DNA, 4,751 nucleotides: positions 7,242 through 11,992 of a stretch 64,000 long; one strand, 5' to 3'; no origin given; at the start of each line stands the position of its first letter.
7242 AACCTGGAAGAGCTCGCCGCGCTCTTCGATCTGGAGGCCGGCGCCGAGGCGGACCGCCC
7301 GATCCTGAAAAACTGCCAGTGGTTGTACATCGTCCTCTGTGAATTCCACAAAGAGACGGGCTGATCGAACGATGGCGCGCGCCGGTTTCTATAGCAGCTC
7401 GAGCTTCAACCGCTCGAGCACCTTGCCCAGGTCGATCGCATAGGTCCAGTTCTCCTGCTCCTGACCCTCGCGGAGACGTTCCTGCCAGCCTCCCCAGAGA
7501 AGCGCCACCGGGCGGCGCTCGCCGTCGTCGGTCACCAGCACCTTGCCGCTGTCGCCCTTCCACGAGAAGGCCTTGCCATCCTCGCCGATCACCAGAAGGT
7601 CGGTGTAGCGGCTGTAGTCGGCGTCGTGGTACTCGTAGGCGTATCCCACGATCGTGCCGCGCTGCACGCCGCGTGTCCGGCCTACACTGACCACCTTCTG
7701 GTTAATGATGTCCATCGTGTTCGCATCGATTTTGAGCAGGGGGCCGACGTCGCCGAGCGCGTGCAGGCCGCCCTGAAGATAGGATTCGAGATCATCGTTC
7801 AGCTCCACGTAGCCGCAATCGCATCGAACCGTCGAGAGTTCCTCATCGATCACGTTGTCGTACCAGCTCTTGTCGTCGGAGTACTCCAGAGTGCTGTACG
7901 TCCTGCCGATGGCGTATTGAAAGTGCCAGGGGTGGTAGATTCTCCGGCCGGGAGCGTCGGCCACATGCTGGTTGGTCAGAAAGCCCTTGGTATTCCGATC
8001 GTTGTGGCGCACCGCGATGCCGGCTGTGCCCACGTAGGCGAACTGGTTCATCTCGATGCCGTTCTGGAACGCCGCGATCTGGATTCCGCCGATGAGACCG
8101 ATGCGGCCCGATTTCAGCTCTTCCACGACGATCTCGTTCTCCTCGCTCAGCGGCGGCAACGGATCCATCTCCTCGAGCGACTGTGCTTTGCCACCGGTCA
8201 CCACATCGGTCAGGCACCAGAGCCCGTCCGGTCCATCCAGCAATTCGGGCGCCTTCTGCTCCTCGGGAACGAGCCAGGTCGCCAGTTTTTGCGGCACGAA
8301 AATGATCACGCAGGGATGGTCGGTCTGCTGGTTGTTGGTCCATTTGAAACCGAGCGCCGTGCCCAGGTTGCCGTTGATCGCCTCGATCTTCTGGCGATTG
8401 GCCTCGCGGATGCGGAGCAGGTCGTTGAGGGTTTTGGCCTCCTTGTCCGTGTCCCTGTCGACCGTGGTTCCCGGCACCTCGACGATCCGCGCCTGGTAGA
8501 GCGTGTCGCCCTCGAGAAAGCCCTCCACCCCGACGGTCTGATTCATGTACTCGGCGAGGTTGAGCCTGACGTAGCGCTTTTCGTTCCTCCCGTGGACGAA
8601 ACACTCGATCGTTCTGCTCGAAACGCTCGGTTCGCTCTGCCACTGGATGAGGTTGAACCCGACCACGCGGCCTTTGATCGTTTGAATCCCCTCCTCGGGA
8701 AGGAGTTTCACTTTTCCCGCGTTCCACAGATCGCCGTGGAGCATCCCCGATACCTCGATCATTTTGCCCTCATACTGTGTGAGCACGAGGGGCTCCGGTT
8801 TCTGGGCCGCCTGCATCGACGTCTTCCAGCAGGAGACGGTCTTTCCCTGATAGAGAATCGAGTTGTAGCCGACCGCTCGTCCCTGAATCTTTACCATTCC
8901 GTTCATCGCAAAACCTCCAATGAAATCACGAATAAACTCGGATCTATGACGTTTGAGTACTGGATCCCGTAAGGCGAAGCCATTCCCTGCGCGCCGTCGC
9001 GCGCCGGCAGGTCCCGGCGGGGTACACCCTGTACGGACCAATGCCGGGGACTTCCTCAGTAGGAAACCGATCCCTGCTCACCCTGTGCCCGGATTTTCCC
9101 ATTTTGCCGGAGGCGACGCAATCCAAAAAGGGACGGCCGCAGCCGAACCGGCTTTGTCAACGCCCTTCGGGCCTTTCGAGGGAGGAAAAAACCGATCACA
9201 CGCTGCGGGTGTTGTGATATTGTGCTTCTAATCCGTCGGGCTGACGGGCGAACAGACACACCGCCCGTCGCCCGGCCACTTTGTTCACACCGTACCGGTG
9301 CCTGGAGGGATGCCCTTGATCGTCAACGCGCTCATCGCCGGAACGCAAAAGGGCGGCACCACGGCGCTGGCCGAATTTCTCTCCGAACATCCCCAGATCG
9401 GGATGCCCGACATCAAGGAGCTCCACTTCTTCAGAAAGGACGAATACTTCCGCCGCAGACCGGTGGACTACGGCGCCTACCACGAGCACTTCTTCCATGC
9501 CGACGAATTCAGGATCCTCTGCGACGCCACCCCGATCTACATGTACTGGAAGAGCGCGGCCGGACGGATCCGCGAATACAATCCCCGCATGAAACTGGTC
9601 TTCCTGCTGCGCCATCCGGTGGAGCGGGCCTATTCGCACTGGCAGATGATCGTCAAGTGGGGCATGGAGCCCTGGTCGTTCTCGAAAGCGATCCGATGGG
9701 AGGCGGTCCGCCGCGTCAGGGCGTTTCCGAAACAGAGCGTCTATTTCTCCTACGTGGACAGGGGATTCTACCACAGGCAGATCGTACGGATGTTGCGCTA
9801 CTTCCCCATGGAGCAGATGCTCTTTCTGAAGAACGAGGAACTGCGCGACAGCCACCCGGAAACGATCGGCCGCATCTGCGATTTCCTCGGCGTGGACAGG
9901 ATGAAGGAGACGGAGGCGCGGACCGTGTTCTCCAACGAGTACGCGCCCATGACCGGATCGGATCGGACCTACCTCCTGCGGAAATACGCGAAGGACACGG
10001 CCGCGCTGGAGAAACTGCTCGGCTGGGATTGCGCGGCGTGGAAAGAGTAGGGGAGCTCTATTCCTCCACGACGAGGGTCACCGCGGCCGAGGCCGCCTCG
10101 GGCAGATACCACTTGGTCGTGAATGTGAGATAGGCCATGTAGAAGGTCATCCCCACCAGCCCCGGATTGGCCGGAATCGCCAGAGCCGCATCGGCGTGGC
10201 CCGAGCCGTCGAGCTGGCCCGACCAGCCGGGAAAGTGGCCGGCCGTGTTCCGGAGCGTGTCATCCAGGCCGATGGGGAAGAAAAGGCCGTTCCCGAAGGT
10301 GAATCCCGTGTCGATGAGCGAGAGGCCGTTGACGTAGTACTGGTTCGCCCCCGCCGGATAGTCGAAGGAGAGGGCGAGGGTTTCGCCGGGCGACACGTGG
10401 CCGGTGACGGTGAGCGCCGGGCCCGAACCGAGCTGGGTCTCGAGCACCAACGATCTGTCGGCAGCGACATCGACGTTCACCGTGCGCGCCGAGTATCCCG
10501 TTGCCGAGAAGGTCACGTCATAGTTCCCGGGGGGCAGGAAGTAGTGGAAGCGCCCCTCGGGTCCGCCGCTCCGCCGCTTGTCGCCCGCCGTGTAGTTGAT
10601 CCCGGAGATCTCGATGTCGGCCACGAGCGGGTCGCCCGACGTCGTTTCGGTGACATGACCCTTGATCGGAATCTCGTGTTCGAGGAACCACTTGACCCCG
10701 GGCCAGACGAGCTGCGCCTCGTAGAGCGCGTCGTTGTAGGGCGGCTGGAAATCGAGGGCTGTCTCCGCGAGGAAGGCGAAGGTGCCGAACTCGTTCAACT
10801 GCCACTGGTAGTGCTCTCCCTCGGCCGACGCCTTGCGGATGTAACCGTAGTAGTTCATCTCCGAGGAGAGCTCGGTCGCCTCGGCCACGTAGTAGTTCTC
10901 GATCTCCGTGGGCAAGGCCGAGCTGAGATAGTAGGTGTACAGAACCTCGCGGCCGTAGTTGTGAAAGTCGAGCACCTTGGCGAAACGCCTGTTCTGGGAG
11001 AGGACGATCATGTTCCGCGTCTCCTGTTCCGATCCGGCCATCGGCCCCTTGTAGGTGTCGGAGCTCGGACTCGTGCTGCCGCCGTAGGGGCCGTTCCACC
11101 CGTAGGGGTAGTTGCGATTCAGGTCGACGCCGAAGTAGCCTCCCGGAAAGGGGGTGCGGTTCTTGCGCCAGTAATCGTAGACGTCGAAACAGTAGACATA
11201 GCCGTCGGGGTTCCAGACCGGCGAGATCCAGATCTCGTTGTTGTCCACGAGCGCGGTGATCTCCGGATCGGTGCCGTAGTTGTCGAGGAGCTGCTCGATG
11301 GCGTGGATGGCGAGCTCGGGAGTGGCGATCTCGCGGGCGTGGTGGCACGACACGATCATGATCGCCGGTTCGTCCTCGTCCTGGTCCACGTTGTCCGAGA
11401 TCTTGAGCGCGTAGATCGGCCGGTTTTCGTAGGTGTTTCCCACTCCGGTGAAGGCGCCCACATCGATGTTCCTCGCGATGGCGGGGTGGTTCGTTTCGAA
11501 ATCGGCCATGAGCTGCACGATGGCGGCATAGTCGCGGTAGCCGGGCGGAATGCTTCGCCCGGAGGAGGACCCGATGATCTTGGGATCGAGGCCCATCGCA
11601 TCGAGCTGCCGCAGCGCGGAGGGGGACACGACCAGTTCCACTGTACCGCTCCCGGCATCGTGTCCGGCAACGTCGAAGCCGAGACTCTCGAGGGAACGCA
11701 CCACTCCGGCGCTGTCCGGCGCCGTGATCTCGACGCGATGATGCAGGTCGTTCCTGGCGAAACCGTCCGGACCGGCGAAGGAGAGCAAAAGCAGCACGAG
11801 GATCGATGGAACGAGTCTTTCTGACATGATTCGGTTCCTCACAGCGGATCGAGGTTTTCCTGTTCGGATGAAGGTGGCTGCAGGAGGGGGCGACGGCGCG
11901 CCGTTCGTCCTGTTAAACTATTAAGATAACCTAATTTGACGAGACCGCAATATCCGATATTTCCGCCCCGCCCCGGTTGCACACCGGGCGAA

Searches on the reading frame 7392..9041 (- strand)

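Call 30: search_protein_families(library=pfam, proteins=[window:7392-9041:-], max_evalue=0.00001)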
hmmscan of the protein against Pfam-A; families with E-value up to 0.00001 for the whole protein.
window:7392-9041:- (550 aa): 2 families
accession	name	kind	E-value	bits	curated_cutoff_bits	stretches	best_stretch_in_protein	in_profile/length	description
PF25819.1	Nal1_C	-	3.1e-37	128.7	26.1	1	330-549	24-263/268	Nal1 C-terminal domain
PF25608.1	NAL1_N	-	6.1e-26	90.4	27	1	200-281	1-80/80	NARROW LEAF 1 N-terminal domain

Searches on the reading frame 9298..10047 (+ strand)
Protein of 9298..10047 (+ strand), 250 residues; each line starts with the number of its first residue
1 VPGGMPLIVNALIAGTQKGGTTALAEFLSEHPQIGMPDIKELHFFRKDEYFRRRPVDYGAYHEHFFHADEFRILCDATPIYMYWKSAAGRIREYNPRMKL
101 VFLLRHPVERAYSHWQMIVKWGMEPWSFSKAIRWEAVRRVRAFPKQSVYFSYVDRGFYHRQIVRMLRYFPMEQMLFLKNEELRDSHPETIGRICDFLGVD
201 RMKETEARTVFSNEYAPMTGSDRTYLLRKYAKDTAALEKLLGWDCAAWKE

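Call 30: search_protein_families(library=pfam, proteins=[window:9298-10047:+], max_evalue=0.00001)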
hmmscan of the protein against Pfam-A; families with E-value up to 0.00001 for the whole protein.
window:9298-10047:+ (250 aa): 2 families
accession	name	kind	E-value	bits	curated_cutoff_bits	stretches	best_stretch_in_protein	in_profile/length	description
PF00685.33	Sulfotransfer_1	-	1.3e-16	61.2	22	1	11-212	4-198/255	Sulfotransferase domain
PF13469.12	Sulfotransfer_3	-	2.9e-14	54.3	27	1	61-200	90-213/216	Sulfotransferase family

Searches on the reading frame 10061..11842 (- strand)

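Call 30: search_protein_families(library=pfam, proteins=[window:10061-11842:-], max_evalue=0.00001)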
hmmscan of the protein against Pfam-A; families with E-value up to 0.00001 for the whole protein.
window:10061-11842:- (594 aa): 2 families
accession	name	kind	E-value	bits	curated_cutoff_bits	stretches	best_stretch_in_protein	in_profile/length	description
PF00246.29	Peptidase_M14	-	2.7e-54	185.2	21.6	1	108-331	1-219/286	Zinc carboxypeptidase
PF13620.12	CarboxypepD_reg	-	4.4e-08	33.8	32.3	1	393-471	2-81/82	Carboxypeptidase regulatory-like domain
